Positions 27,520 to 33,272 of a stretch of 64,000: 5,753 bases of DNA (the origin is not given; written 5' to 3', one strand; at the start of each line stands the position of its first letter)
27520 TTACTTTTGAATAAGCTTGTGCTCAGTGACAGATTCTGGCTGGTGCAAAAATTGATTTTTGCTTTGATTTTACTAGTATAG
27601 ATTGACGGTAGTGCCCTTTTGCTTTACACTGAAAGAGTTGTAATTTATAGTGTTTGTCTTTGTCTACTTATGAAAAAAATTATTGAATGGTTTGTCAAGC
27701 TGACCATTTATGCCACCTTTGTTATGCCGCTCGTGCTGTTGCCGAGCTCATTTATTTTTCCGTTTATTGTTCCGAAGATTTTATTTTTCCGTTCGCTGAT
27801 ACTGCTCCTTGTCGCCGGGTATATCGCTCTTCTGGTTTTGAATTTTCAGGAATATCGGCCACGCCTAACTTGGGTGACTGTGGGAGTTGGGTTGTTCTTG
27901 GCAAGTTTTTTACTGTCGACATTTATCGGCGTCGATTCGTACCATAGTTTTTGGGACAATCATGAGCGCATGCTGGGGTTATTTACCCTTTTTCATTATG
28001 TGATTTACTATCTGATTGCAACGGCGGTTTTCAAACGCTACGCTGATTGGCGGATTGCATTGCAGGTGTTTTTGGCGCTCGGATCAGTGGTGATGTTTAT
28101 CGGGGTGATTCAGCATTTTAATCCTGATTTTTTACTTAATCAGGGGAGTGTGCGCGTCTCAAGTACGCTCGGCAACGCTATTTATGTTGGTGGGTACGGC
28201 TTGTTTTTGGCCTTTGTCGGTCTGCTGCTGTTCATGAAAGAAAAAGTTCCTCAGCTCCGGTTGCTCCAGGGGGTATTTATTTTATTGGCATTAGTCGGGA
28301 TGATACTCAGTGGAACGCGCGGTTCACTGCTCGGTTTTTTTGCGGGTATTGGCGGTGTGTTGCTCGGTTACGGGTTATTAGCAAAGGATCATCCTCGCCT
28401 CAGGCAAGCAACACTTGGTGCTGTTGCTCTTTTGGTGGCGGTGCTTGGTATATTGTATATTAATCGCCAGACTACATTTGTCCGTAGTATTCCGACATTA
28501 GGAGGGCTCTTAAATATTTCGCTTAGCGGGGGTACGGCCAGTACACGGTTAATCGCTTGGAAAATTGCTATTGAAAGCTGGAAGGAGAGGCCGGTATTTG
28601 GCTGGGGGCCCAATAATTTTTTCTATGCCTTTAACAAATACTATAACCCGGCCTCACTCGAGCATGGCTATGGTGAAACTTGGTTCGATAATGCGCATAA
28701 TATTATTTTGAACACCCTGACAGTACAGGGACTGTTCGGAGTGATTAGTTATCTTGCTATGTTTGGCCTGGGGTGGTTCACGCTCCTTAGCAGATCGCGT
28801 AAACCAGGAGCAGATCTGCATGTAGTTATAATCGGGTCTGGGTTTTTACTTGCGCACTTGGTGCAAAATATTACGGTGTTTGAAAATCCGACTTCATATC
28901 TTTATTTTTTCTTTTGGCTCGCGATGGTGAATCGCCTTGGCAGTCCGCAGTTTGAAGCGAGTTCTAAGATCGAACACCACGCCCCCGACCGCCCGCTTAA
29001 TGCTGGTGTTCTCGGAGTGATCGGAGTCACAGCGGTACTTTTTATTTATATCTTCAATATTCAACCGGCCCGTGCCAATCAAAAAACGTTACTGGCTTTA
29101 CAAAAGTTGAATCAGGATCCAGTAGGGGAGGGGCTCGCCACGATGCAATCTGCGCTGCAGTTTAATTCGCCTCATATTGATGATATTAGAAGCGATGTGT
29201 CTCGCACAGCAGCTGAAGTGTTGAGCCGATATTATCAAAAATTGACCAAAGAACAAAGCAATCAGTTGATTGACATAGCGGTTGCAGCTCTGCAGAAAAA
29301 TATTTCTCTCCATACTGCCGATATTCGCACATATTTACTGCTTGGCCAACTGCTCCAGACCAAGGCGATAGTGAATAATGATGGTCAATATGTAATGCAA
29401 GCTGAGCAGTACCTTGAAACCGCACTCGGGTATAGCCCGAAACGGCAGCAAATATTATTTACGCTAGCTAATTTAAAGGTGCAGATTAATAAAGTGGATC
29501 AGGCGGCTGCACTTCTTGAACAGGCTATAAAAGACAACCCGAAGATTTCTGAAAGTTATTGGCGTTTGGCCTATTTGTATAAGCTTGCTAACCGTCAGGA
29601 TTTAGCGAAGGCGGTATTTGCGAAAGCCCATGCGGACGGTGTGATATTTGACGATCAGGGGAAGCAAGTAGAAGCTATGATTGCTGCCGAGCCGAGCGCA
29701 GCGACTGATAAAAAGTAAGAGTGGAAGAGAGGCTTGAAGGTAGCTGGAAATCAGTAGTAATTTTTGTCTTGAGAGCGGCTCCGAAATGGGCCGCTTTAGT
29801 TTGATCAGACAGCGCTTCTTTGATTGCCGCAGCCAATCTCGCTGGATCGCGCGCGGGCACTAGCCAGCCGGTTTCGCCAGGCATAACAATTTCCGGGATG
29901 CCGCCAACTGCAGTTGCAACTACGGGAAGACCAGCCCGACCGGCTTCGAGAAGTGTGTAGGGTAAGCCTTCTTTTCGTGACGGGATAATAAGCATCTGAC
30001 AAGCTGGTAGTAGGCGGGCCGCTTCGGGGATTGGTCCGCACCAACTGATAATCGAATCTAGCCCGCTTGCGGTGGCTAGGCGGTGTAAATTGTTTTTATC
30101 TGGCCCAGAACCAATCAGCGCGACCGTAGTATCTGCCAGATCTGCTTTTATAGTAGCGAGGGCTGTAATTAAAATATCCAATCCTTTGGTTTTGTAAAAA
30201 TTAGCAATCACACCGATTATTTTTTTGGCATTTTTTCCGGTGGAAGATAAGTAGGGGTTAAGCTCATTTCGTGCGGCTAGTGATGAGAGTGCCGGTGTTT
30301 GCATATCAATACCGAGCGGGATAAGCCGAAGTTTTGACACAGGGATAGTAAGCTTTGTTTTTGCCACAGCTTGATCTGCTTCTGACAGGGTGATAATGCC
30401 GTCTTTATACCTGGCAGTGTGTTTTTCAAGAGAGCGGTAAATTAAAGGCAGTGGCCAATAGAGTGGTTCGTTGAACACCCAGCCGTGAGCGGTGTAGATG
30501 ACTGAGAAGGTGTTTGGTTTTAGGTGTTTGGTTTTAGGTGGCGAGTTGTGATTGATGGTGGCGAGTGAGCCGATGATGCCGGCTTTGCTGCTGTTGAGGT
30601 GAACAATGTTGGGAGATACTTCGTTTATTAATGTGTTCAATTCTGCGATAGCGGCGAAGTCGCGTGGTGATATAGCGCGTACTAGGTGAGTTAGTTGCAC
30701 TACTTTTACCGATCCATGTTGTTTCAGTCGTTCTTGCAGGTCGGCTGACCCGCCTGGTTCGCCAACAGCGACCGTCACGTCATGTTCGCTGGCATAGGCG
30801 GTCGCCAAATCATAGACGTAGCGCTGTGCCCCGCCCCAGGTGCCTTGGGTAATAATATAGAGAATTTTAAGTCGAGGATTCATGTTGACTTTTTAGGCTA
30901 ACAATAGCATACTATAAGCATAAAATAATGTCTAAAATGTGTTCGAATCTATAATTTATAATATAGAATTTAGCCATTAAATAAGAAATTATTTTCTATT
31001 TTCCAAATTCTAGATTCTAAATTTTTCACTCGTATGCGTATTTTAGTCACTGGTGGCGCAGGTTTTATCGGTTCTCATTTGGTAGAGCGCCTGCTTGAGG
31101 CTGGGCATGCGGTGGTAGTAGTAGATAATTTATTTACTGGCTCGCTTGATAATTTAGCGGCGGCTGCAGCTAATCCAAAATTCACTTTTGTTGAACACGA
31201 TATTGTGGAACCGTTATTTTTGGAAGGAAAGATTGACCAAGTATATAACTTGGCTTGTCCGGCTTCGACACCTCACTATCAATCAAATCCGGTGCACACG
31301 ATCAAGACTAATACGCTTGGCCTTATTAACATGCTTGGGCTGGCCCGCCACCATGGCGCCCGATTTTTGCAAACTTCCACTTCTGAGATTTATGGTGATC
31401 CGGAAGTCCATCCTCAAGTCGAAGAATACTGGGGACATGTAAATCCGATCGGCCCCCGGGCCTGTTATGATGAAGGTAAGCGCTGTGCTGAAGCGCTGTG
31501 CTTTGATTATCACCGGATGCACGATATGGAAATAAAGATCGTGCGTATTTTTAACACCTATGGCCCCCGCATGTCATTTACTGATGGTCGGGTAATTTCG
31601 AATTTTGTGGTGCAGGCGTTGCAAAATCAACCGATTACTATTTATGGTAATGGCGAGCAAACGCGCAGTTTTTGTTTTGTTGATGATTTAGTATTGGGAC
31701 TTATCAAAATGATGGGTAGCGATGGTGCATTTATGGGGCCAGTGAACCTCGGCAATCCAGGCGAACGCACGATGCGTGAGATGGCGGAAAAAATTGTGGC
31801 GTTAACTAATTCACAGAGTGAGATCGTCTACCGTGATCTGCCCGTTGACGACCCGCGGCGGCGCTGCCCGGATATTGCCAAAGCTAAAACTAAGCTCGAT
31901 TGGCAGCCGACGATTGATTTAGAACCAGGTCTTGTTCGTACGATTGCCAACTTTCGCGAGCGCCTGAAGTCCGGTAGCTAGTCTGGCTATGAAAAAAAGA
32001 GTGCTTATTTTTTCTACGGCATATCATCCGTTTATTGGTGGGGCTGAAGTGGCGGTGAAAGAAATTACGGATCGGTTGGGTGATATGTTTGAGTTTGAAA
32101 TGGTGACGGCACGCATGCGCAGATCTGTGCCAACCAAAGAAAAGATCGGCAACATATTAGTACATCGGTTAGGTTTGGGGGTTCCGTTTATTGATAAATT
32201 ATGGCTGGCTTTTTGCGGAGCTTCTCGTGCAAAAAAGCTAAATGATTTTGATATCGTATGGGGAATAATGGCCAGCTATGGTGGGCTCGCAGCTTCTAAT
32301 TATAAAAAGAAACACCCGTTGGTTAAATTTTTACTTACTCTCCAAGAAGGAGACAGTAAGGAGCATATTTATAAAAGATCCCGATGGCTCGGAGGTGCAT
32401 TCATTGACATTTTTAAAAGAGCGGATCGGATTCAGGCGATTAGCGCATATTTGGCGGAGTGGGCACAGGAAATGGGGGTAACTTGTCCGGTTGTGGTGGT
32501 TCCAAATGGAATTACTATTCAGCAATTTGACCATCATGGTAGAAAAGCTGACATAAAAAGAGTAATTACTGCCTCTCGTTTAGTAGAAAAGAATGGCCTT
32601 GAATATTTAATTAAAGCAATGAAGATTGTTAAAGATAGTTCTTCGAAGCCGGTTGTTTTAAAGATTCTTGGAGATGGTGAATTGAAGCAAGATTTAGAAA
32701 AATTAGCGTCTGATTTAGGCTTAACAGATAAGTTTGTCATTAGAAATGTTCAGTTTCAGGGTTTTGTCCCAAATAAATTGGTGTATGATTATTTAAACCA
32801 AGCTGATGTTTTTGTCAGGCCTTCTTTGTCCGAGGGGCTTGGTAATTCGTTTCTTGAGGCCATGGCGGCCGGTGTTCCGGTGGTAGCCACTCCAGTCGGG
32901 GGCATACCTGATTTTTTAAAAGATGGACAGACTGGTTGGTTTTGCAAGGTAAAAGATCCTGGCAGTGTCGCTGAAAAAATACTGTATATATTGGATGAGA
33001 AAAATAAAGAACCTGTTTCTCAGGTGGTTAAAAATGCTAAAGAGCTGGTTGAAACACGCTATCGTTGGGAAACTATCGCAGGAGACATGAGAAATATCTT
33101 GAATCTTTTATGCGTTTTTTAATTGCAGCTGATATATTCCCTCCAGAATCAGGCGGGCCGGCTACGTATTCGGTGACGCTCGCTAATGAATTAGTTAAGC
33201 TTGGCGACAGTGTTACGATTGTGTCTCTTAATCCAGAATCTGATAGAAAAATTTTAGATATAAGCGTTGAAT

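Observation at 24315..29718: Two Wzy_C-domain membrane proteins with TPR tails directly downstream of the surface-protein gene: candidate protein O-oligosaccharyltransferases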

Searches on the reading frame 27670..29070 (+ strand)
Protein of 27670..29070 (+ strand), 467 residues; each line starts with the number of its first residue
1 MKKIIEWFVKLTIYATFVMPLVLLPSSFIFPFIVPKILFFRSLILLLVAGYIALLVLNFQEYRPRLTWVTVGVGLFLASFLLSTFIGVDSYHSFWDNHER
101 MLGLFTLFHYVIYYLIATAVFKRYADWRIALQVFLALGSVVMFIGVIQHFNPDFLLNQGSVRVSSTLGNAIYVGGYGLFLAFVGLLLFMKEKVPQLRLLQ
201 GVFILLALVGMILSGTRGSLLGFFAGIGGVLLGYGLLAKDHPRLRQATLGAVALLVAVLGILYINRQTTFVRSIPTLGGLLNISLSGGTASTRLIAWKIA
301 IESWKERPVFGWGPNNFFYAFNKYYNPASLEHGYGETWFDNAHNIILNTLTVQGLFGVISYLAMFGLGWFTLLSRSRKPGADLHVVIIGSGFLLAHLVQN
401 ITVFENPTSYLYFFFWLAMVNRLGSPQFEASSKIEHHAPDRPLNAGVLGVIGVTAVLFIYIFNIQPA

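Call 94: search_protein_representatives(protein=window:27670-29070:+)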
Query: 467 residues. Proteins with E-value up to 0.001 (for the whole library): 9656; up to 1e-10: 5103; up to 1e-30: 2042. The best 150 are listed.
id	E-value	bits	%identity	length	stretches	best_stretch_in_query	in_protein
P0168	1.7e-151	521.8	54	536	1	1-467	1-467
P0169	1.9e-150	518.3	53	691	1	1-467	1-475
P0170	8.3e-147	506.4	53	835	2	193-467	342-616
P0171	1.0e-134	466.5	61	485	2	209-404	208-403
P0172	3.8e-132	458.0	58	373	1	8-365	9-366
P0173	3.1e-131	455.0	50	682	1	2-467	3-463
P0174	1.2e-130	453.1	54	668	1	11-464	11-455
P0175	1.5e-130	452.7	48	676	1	1-461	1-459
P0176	1.0e-127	443.4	48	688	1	5-467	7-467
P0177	1.1e-124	433.4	51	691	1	8-467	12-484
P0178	2.8e-124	432.1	47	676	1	1-467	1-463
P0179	2.7e-123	428.8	52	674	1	2-467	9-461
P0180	5.9e-123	427.7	48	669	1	11-465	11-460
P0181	3.0e-122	425.4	52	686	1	3-426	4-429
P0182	7.9e-121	420.7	48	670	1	4-423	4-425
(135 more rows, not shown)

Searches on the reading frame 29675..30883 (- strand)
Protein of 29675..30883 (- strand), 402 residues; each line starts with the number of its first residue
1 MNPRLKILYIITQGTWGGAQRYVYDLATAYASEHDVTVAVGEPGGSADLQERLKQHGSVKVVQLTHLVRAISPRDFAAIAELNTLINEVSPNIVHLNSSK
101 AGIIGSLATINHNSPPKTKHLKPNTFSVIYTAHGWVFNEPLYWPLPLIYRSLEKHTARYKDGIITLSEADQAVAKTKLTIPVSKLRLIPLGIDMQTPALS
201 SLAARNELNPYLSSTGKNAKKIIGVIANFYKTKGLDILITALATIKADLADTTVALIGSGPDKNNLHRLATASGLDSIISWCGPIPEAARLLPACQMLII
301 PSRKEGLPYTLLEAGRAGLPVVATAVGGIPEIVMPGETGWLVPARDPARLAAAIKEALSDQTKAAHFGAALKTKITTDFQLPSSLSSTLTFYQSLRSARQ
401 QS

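Call 7: search_protein_families(library=pfam, proteins=[window:29675-30883:-], max_evalue=0.00001)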
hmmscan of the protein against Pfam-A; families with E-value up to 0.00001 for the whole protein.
window:29675-30883:- (402 aa): 4 families
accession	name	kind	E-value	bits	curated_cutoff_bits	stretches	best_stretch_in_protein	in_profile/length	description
PF00534.26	Glycos_transf_1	-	6.2e-34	117.4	26.4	1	218-370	13-168/172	Glycosyl transferases group 1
PF13692.12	Glyco_trans_1_4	-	5.3e-33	114.7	27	1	221-360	2-142/142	Glycosyl transferases group 1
PF13439.12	Glyco_transf_4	-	1.3e-19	71.3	28.5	1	16-195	1-169/170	Glycosyltransferase Family 4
PF13579.12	Glyco_trans_4_4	-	3e-14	54.1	29.7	1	17-191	1-158/158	Glycosyl transferase 4-like domain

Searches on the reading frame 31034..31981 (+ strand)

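Call 7: search_protein_families(library=pfam, proteins=[window:31034-31981:+], max_evalue=0.00001)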
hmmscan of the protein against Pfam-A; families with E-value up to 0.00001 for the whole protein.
window:31034-31981:+ (315 aa): 6 families
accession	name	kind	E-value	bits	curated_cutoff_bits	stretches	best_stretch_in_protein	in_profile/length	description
PF16363.11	GDP_Man_Dehyd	-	6.1e-57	194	27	1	4-300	1-329/332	GDP-mannose 4,6 dehydratase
PF01370.27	Epimerase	-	3.8e-53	180.8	20.9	1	3-229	1-227/240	NAD dependent epimerase/dehydratase family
PF01073.25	3Beta_HSD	-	2.4e-10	40.4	22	1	4-220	1-222/280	3-beta hydroxysteroid dehydrogenase/isomerase family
PF02719.21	Polysacc_synt_2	-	3e-10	40.2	20.2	1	3-115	1-127/293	Polysaccharide biosynthesis protein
PF07993.18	NAD_binding_4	-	1.1e-09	38.3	20.1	0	65-185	87-218/258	Male sterility protein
PF04321.23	RmlD_sub_bind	-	2.4e-09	37.1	27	1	1-262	1-235/287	RmlD substrate binding domain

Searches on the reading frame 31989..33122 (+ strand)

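Call 7: search_protein_families(library=pfam, proteins=[window:31989-33122:+], max_evalue=0.00001)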
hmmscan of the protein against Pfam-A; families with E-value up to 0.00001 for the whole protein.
window:31989-33122:+ (377 aa): 6 families
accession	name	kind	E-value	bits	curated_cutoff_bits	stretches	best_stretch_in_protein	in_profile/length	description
PF00534.26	Glycos_transf_1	-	5.5e-39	133.9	26.4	1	180-352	6-171/172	Glycosyl transferases group 1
PF13692.12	Glyco_trans_1_4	-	1.3e-35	123.1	27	1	190-336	2-141/142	Glycosyl transferases group 1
PF13439.12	Glyco_transf_4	-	2.6e-12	47.5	28.5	1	16-178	1-169/170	Glycosyltransferase Family 4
PF20706.3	GT4-conflict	-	6.8e-12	45.5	26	1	139-313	141-323/385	Family 4 Glycosyltransferase in conflict systems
PF13524.12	Glyco_trans_1_2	-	7.7e-09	36.1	25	1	248-366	27-141/144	Glycosyl transferase-like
PF13579.12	Glyco_trans_4_4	-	4.1e-07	30.9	29.7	1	17-174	1-158/158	Glycosyl transferase 4-like domain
